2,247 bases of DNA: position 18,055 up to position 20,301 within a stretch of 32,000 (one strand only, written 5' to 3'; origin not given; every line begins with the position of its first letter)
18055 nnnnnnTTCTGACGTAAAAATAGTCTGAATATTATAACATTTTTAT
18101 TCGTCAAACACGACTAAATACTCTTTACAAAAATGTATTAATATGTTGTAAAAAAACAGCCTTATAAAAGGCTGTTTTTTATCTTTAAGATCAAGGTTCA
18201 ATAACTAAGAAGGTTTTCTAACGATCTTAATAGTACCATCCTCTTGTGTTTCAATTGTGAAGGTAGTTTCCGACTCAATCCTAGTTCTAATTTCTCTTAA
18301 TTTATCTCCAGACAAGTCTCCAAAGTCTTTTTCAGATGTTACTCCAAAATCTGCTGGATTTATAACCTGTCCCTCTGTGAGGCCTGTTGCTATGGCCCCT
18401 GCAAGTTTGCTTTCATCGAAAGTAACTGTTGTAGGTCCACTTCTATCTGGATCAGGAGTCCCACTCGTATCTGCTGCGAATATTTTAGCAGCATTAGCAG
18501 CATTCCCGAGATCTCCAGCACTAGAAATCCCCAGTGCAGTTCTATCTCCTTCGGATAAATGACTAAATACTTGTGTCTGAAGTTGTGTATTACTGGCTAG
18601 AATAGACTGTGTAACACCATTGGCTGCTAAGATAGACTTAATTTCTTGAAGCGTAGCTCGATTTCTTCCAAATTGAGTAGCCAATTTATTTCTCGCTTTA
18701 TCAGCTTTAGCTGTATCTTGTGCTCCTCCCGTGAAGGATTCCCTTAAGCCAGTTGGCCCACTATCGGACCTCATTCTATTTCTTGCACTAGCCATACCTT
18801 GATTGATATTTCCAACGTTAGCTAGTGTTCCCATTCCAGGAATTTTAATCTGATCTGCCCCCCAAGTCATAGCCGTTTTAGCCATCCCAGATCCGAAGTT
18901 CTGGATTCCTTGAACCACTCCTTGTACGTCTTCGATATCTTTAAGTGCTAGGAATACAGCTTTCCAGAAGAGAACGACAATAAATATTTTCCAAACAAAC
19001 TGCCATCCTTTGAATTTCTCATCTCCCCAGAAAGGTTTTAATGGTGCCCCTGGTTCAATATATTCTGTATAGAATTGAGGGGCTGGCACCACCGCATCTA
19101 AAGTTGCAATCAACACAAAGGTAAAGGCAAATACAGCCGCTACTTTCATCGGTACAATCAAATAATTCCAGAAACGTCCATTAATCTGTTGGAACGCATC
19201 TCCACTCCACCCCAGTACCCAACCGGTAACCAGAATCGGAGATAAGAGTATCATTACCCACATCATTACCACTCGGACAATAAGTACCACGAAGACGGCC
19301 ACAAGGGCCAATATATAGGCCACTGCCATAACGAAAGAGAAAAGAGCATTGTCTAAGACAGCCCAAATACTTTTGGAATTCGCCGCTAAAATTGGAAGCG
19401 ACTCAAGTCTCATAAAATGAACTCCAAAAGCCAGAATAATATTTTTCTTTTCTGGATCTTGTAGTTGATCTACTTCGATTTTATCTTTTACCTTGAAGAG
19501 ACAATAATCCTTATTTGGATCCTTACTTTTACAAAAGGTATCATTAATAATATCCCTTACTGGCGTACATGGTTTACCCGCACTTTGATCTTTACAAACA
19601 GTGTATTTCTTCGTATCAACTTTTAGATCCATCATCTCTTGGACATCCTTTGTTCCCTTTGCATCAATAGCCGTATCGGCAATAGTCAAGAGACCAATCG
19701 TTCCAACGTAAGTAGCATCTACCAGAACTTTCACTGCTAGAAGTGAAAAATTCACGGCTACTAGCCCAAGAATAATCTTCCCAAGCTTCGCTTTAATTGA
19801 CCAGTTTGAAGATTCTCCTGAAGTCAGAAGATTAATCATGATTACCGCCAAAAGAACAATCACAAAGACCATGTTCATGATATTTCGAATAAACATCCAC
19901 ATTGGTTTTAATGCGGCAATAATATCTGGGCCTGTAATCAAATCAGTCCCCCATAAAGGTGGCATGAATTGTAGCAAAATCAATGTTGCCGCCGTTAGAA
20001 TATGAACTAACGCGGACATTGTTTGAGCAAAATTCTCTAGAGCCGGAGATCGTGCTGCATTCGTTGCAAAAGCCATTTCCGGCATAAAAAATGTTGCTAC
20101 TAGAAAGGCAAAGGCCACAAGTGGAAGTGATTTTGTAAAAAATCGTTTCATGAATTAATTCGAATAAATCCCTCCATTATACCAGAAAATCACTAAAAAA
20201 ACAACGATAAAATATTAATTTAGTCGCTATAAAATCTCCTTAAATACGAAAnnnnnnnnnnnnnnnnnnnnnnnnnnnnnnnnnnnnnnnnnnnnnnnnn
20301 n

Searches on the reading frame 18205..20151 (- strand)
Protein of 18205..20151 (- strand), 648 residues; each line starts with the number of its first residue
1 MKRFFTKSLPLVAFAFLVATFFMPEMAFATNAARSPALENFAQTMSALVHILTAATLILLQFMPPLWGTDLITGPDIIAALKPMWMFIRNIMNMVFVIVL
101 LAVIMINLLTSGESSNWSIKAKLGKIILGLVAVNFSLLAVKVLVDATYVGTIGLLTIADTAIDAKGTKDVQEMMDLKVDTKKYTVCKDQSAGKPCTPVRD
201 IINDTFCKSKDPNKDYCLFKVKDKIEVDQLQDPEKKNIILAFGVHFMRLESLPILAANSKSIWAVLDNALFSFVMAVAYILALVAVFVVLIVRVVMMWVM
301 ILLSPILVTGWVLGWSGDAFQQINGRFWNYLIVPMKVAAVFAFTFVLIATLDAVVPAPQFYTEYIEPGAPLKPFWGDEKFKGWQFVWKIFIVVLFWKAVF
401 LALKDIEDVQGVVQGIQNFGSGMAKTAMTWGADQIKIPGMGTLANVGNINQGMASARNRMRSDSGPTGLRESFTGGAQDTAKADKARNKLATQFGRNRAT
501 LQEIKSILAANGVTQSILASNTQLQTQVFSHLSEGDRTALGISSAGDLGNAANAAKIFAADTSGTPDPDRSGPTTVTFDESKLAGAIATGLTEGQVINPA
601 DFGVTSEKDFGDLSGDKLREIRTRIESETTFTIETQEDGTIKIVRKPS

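Call 11: search_protein_families(library=pfam, proteins=[window:18205-20151:-])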
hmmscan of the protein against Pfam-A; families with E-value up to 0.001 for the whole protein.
window:18205-20151:- (648 aa): 1 family
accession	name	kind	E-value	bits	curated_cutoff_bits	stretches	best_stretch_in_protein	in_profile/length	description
PF04610.19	TrbL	-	7.9e-05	23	25.9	1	261-351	93-183/215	TrbL/VirB6 plasmid conjugal transfer protein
